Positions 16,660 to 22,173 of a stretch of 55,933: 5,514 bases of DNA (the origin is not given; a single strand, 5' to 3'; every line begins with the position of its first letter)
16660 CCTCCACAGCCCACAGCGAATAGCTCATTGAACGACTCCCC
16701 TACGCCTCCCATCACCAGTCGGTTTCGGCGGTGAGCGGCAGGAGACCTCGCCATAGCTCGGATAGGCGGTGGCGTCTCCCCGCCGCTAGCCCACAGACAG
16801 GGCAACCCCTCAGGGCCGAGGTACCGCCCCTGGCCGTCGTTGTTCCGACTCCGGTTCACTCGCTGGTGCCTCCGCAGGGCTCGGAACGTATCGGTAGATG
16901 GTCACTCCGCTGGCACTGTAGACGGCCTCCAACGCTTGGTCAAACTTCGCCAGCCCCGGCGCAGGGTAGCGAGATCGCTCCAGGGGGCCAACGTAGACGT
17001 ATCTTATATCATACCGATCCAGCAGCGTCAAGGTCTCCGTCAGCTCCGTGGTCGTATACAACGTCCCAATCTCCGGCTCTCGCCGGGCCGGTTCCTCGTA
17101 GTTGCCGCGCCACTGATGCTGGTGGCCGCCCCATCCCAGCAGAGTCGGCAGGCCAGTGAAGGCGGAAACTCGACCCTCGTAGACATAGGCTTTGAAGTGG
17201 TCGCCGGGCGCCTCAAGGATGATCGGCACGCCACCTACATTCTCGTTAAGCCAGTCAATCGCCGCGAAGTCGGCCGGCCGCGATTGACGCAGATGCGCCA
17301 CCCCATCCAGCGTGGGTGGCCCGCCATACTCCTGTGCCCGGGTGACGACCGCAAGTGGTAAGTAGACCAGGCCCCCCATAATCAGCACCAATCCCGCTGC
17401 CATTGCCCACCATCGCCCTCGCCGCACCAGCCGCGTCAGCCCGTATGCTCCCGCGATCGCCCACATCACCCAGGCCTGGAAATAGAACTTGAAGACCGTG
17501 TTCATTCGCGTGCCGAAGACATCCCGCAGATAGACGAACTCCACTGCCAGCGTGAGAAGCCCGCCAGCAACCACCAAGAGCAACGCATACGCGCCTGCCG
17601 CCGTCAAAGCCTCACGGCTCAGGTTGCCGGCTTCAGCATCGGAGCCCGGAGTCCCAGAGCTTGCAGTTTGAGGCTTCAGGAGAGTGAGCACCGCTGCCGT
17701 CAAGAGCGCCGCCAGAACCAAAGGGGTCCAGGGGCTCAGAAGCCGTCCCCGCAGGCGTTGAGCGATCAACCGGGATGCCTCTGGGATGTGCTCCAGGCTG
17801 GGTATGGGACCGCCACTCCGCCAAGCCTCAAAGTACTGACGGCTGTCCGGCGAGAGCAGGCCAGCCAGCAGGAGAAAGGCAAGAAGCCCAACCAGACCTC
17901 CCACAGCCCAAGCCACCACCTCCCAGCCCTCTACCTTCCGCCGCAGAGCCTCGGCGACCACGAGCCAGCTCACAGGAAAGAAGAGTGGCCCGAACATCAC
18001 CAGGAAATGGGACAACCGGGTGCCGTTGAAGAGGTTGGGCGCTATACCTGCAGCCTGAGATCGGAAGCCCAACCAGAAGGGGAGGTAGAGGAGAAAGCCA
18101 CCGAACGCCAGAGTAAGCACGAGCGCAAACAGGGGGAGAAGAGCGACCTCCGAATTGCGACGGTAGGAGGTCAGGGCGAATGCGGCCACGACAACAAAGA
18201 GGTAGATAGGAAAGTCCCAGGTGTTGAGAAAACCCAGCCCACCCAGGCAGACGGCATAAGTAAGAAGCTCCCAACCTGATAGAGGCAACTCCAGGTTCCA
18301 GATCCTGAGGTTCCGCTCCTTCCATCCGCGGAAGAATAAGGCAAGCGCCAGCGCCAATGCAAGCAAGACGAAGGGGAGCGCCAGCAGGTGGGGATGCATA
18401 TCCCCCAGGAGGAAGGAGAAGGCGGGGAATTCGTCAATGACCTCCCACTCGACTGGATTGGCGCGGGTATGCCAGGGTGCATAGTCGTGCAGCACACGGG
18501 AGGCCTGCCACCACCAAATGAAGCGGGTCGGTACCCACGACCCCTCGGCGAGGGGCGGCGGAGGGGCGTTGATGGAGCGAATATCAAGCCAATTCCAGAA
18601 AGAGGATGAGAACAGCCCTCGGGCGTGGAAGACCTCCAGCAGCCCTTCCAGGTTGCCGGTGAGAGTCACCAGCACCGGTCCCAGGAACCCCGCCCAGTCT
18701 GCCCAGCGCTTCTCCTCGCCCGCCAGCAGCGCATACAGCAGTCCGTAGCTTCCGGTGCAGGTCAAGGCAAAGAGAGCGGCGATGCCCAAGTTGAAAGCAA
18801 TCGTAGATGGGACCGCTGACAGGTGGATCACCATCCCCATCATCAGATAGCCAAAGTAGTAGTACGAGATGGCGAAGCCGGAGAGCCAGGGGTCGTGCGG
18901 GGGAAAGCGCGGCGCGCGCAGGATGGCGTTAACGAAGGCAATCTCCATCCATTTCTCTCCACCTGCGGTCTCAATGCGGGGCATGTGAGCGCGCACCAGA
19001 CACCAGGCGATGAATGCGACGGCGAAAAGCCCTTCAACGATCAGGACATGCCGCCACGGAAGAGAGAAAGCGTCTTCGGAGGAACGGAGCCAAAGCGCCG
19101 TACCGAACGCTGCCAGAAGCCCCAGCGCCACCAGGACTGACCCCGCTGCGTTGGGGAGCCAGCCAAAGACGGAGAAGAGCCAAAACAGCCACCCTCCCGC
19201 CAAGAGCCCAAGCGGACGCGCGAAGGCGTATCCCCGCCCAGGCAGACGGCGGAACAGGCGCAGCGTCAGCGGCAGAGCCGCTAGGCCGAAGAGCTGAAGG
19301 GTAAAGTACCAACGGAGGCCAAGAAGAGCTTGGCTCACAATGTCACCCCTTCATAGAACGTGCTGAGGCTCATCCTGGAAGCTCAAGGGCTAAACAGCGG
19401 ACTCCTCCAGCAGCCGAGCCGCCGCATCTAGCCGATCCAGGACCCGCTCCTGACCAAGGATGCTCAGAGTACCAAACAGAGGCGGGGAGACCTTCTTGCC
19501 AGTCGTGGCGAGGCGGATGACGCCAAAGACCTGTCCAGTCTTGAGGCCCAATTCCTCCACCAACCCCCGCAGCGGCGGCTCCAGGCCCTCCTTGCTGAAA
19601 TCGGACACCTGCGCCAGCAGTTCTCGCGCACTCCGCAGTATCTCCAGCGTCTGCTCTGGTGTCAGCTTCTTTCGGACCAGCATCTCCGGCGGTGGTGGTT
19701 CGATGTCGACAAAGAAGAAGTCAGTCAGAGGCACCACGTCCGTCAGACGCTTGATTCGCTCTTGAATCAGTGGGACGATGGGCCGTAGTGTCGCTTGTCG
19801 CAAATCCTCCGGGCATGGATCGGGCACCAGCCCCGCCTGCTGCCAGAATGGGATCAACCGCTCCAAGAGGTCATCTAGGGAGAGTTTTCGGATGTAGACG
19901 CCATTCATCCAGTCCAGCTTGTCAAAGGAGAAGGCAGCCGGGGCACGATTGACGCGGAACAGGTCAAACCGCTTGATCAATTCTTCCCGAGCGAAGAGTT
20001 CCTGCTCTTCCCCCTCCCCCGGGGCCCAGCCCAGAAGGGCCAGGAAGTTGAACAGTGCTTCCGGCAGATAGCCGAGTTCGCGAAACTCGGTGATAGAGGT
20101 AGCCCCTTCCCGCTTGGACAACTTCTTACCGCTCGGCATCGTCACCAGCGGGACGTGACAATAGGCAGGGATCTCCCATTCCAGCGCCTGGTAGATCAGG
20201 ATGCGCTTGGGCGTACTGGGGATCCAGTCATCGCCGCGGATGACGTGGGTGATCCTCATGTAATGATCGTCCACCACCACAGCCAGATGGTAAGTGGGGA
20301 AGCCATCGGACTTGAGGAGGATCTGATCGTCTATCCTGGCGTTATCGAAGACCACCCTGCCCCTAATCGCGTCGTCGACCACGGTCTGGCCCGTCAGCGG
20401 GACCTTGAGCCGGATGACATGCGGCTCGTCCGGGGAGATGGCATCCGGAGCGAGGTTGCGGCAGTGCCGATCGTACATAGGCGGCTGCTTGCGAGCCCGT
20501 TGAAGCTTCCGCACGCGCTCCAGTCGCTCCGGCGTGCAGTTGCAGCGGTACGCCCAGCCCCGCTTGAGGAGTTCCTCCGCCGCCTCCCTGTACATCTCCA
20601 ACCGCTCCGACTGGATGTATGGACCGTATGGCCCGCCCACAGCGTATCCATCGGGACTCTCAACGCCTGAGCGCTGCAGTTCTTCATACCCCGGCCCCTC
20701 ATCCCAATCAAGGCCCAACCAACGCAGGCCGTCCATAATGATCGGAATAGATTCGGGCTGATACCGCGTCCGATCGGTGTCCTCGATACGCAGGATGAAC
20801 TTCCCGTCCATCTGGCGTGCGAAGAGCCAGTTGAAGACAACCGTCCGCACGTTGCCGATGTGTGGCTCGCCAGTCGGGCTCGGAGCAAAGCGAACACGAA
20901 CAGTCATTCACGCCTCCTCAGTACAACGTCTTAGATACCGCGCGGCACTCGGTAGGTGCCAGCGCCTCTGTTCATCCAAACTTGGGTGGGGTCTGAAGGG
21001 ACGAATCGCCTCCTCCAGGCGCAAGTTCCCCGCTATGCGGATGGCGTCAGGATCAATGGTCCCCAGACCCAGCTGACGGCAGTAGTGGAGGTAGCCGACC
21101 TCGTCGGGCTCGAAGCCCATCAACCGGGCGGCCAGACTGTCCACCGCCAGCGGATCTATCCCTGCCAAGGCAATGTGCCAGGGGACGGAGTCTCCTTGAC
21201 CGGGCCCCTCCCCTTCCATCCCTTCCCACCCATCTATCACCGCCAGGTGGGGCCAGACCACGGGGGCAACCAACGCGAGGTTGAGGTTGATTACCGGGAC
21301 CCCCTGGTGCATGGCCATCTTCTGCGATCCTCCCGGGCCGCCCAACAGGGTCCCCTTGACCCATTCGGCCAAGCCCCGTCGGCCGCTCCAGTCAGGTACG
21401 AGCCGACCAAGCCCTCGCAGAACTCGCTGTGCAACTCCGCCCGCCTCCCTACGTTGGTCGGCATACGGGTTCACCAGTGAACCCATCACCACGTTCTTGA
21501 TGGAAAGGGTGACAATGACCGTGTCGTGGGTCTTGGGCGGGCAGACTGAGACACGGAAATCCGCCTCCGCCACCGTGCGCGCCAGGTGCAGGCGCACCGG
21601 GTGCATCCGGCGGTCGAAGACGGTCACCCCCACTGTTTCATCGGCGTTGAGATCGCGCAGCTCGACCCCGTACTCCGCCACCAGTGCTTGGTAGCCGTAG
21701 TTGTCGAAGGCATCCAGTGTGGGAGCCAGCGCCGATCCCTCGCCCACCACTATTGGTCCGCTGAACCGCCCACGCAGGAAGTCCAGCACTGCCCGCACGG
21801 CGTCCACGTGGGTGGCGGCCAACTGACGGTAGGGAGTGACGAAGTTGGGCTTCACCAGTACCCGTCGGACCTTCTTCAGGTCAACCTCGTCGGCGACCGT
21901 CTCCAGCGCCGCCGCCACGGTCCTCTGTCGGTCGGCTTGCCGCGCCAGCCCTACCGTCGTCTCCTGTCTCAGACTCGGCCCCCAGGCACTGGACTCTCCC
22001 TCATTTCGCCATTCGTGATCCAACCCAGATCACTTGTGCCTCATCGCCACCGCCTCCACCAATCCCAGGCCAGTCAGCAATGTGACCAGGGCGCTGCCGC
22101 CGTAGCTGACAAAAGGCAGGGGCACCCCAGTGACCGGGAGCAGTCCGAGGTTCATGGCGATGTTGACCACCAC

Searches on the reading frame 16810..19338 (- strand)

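Call 49: search_protein_families(library=pfam, proteins=[window:16810-19338:-], max_evalue=0.00001)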
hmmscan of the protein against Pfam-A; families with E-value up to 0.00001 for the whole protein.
window:16810-19338:- (842 aa): 1 family
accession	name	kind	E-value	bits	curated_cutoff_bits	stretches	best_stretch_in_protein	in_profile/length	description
PF10060.15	DUF2298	-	3.7e-111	372.9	27.8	1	49-626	3-488/488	Uncharacterized membrane protein (DUF2298)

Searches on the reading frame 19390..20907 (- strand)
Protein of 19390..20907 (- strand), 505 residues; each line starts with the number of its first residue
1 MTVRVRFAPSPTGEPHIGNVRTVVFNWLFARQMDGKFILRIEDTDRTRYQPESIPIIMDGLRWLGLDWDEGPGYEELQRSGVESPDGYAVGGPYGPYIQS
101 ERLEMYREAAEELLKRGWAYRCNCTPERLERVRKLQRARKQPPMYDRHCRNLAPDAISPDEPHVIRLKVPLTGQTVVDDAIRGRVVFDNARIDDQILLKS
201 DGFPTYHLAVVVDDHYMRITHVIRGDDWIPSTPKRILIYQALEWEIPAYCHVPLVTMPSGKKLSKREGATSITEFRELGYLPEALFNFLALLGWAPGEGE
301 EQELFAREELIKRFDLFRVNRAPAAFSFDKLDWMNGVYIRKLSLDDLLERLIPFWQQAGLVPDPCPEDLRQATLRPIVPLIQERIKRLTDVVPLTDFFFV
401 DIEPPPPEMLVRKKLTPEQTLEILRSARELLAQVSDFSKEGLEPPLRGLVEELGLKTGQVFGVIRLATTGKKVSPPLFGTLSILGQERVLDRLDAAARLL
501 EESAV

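Call 49: search_protein_families(library=pfam, proteins=[window:19390-20907:-], max_evalue=0.00001)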
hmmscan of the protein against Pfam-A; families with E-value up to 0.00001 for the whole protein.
window:19390-20907:- (505 aa): 2 families
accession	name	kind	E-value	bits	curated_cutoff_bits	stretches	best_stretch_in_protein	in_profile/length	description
PF00749.27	tRNA-synt_1c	-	2.4e-103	345.8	23.4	1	3-333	2-314/314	tRNA synthetases class I (E and Q), catalytic domain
PF19269.4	Anticodon_2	-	2.3e-32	112.7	23.6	1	347-496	2-140/141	Anticodon binding domain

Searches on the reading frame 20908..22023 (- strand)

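Call 49: search_protein_families(library=pfam, proteins=[window:20908-22023:-], max_evalue=0.00001)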
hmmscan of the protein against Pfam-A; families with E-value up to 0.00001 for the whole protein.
window:20908-22023:- (371 aa): 1 family
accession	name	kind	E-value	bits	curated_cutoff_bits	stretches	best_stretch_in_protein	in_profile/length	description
PF04015.17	DUF362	-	8.4e-35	121.1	24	1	55-299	1-199/200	Domain of unknown function (DUF362)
